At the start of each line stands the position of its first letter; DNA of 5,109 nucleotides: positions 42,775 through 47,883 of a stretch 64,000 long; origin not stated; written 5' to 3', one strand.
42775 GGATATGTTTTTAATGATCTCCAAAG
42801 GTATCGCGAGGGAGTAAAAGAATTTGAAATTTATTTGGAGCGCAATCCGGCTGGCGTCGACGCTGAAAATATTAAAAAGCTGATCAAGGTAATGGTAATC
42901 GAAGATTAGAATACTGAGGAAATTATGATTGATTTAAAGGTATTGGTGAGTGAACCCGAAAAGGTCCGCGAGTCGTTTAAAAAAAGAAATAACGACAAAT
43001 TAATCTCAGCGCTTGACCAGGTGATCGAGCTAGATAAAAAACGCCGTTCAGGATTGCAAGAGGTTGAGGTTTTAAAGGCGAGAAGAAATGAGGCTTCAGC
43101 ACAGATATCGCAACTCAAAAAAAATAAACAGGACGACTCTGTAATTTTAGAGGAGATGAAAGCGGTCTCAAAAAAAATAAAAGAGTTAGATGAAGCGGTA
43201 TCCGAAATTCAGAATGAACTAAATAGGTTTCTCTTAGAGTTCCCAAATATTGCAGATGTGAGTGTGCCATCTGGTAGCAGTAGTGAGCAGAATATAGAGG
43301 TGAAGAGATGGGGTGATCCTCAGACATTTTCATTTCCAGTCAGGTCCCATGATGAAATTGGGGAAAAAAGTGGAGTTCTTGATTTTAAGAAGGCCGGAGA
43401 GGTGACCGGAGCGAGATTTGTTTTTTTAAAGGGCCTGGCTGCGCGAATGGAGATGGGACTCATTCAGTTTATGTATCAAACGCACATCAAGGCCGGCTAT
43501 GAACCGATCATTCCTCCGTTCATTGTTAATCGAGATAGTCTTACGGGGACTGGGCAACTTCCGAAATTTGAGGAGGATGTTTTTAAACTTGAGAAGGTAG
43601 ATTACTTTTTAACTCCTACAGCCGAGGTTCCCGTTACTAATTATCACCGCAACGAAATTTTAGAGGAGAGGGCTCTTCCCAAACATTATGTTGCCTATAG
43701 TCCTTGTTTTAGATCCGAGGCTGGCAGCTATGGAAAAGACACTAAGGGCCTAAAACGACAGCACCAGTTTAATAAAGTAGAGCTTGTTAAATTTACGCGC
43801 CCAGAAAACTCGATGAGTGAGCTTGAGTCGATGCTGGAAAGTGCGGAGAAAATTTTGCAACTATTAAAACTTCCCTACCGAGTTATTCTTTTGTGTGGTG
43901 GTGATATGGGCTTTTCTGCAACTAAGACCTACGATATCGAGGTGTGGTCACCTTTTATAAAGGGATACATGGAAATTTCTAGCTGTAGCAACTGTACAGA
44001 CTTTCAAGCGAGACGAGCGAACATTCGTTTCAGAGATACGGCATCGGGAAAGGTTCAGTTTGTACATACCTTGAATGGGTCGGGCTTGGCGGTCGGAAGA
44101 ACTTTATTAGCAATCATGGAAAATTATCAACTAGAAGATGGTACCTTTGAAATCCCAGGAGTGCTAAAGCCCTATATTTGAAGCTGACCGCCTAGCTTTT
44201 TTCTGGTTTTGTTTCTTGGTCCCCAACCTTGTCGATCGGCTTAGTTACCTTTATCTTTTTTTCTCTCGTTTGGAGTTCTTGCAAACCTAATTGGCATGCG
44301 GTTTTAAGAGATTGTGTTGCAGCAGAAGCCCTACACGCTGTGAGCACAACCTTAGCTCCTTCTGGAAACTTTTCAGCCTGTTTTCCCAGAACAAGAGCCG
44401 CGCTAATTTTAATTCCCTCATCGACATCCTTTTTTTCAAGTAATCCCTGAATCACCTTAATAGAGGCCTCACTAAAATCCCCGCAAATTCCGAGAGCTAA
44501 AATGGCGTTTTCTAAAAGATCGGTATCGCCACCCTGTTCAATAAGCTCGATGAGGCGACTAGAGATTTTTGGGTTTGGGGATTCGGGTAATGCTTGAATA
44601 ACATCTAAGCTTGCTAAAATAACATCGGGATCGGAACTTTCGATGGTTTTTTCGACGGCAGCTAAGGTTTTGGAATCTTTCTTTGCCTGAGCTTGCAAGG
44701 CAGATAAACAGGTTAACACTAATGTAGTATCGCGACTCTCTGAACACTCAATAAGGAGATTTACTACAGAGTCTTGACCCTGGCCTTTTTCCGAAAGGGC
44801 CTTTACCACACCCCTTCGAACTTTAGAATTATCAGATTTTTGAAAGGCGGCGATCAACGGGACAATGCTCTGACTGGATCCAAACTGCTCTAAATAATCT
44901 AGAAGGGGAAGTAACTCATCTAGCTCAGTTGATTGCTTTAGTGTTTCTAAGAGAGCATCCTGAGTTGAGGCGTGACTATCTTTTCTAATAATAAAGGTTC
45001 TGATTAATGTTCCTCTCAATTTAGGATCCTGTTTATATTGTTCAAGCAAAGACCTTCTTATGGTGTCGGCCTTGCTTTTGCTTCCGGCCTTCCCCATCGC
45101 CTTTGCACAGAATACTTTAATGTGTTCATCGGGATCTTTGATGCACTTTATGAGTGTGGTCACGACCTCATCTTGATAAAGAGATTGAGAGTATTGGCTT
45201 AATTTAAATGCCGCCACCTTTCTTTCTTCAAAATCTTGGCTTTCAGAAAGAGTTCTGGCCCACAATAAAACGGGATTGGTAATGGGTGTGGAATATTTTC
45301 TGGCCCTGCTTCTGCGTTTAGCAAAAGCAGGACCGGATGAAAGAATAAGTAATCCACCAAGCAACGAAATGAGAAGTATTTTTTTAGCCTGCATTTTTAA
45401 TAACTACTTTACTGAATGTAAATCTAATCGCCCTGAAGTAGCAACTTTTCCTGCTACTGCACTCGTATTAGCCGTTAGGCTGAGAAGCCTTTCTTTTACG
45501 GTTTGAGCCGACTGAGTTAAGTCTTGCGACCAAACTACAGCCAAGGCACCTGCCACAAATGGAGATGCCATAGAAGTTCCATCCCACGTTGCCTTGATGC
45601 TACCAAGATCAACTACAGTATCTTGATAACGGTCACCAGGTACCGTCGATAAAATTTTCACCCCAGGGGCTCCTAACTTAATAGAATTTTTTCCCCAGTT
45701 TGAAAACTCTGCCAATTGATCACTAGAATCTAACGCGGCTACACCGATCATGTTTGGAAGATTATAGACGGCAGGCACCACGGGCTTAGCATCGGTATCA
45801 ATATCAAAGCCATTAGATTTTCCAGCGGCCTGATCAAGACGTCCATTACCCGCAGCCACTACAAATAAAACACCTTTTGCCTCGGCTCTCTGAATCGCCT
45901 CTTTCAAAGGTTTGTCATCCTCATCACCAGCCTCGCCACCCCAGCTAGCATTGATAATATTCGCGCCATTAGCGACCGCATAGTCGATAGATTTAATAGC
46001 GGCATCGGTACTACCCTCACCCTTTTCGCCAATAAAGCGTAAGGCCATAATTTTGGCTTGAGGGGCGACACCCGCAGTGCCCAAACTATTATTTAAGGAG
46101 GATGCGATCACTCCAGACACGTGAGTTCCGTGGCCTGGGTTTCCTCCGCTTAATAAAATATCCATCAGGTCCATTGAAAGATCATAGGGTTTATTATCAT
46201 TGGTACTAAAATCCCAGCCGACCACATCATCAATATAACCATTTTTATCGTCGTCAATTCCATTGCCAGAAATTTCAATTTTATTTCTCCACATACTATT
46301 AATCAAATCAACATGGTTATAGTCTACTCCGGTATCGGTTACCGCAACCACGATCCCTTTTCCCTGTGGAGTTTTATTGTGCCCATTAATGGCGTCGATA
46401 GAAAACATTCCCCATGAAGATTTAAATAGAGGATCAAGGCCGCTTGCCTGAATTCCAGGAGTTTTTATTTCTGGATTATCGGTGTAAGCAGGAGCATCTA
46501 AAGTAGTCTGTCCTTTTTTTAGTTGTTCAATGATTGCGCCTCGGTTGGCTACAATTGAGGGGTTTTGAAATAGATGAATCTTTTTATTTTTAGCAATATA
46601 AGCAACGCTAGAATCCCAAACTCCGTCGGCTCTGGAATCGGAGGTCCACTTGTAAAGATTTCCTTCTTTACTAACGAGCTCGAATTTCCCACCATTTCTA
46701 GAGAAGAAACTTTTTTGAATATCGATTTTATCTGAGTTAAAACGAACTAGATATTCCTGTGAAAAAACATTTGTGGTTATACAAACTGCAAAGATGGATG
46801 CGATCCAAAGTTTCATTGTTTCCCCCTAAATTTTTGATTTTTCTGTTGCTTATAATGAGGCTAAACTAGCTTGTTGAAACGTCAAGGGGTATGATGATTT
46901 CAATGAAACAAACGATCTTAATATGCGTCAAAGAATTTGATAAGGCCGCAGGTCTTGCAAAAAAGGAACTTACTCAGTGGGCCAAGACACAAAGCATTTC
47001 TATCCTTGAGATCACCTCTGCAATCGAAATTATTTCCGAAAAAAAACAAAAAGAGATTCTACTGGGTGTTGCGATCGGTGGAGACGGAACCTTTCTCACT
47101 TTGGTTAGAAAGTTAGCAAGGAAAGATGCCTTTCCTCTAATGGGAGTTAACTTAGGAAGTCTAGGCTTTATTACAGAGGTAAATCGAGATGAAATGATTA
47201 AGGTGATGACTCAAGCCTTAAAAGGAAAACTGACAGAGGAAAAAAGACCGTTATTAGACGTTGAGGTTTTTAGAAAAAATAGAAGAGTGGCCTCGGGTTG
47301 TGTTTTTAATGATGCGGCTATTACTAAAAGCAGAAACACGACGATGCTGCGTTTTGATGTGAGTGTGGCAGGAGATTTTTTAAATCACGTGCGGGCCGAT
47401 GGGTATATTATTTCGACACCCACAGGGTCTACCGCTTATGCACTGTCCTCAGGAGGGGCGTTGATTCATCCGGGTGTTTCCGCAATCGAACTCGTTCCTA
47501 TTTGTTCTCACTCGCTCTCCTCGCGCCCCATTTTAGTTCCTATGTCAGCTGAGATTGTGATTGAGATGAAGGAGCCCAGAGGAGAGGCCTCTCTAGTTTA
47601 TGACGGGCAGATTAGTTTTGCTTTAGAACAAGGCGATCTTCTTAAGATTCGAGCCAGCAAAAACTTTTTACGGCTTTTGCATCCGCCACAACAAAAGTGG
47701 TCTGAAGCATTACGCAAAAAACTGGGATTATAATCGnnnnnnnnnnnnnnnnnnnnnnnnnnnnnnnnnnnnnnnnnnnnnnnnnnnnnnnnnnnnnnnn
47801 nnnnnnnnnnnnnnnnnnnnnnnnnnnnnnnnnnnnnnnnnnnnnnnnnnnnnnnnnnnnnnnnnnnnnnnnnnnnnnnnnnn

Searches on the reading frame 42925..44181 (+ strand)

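Call 48: search_protein_families(library=pfam, proteins=[window:42925-44181:+], max_evalue=0.001)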
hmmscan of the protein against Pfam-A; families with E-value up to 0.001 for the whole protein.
window:42925-44181:+ (418 aa): 3 families
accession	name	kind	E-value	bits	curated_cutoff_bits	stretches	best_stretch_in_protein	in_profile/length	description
PF00587.30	tRNA-synt_2b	-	3.4e-41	141.7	29.3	1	224-401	8-179/179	tRNA synthetase class II core domain (G, H, P, S and T)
PF02403.27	Seryl_tRNA_N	-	7.3e-27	94.2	28.2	1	1-109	1-107/108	Seryl-tRNA synthetase N-terminal domain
PF05531.17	NPV_P10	-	0.00018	22.4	29.8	1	45-108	11-72/75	Nucleopolyhedrovirus P10 protein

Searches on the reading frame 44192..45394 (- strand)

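Call 48: search_protein_families(library=pfam, proteins=[window:44192-45394:-], max_evalue=0.001)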
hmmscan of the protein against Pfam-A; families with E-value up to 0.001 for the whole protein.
window:44192-45394:- (400 aa): 5 families
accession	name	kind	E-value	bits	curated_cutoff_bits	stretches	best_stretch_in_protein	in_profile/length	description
PF13646.12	HEAT_2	-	2.1e-23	82.8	27.7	4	49-118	8-73/88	HEAT repeats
PF03130.22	HEAT_PBS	-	0.00014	22.5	20.9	0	168-185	9-26/27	PBS lyase HEAT-like repeat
PF02985.28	HEAT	-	0.00032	21.1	23.5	0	78-102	2-26/31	HEAT repeat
PF00514.29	Arm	-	0.00071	20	20.6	0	280-302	16-37/41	Armadillo/beta-catenin-like repeat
PF13513.12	HEAT_EZ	-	0.00076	20.4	27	0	176-202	28-54/55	HEAT-like repeat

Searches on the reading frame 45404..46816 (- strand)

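Call 48: search_protein_families(library=pfam, proteins=[window:45404-46816:-], max_evalue=0.001)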
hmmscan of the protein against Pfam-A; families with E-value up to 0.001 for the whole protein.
window:45404-46816:- (470 aa): 1 family
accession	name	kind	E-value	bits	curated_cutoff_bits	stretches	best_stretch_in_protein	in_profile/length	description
PF00082.27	Peptidase_S8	-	3.8e-50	171.3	21.8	1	152-446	1-271/288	Subtilase family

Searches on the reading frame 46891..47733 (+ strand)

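Call 48: search_protein_families(library=pfam, proteins=[window:46891-47733:+], max_evalue=0.001)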
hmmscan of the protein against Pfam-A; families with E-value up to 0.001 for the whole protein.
window:46891-47733:+ (280 aa): 2 families
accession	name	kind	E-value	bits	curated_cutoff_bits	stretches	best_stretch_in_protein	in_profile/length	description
PF20143.4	NAD_kinase_C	-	3.4e-33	114.5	23.7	1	140-262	2-123/126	ATP-NAD kinase C-terminal domain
PF01513.26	NAD_kinase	-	2e-11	44.8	25.5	1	43-113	60-129/130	ATP-NAD kinase N-terminal domain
